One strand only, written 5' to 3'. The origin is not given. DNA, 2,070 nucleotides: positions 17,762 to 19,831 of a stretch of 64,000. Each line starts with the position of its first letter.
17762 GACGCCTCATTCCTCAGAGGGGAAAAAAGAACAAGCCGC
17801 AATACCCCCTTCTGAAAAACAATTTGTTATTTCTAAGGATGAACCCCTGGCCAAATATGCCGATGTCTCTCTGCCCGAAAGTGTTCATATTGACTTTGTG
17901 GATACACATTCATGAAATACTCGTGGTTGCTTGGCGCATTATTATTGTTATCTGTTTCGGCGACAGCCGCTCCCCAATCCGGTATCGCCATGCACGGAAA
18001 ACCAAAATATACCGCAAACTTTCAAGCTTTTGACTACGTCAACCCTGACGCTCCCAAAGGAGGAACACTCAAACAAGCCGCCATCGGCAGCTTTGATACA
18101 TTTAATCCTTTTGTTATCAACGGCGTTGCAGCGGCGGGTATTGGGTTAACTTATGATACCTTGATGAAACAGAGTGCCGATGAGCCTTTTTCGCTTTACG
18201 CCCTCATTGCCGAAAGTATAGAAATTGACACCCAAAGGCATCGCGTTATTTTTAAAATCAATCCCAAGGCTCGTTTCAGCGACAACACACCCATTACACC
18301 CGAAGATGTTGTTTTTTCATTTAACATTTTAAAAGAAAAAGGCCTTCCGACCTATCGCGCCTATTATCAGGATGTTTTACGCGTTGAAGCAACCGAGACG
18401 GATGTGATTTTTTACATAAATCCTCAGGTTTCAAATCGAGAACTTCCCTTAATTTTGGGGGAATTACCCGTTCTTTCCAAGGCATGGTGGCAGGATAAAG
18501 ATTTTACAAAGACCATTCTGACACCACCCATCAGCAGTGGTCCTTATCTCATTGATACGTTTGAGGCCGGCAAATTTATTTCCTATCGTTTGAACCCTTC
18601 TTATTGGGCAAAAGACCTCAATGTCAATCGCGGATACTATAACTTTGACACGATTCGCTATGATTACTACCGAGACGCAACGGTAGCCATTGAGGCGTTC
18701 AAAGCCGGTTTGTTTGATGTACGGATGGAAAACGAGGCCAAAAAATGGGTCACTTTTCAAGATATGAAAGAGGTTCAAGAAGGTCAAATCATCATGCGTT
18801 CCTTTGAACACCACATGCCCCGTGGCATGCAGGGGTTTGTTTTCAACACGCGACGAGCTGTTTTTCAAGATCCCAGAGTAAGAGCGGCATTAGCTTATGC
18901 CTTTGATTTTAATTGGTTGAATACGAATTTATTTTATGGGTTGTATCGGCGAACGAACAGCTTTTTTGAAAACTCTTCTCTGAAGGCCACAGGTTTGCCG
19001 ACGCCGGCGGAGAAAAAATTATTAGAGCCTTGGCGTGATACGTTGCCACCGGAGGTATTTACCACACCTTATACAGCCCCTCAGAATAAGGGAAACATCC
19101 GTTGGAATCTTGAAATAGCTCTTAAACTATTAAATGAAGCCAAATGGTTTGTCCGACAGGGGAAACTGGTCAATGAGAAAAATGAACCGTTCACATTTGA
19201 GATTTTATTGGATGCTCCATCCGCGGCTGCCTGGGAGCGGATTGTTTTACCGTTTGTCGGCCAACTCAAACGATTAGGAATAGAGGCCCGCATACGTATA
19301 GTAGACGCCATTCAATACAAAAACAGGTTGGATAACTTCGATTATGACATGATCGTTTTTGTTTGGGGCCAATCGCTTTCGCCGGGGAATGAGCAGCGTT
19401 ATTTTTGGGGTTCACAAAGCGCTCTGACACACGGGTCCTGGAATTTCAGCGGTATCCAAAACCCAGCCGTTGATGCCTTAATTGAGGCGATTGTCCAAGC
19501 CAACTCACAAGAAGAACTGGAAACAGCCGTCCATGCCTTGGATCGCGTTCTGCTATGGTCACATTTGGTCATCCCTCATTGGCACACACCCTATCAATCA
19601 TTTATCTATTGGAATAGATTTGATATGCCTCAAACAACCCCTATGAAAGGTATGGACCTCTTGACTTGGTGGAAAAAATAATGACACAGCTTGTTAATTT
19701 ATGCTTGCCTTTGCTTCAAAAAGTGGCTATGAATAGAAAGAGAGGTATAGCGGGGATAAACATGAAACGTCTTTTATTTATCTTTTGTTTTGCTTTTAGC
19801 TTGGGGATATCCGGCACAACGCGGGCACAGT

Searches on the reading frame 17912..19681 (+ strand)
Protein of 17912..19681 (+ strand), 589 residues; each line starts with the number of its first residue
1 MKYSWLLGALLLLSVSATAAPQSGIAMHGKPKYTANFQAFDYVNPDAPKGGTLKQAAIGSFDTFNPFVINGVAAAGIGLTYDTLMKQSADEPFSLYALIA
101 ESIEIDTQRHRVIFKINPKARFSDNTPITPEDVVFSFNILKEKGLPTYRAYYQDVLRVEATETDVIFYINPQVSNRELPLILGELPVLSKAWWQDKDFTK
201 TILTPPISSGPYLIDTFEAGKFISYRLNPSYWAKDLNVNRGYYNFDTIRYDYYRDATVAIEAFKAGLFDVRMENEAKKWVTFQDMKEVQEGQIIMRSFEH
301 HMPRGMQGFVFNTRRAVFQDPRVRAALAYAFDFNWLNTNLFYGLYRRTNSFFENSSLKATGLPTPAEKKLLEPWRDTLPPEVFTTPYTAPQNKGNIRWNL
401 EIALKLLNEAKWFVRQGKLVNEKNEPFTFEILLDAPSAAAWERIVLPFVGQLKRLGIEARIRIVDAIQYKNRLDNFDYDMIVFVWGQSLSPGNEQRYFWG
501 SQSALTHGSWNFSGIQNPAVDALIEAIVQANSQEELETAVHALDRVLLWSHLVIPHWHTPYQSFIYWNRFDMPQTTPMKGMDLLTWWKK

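Call 18: search_protein_families(library=ncbifam, proteins=[window:17912-19681:+], max_evalue=1e-10)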
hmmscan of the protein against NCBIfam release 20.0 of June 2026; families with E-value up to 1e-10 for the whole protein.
window:17912-19681:+ (589 aa): 4 families
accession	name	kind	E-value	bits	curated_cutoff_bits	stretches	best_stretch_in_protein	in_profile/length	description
TIGR02294.1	nickel_nikA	equivalog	2.4e-16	59.3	393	0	78-355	33-300/501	nickel ABC transporter substrate-binding protein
NF045467.1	Opp4A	equivalog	1.2e-14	53.5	650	0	200-357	201-353/556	oligopeptide ABC transporter substrate-binding protein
NF045468.1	Opp5A_nikA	equivalog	1.3e-14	53.6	600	0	81-342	45-279/488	nickel ABC transporter substrate-binding protein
TIGR04028.1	SBP_KPN_01854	hypoth_equivalog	9.3e-12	44.3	468.5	0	206-355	162-304/509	TIGR04028 family ABC transporter substrate-binding protein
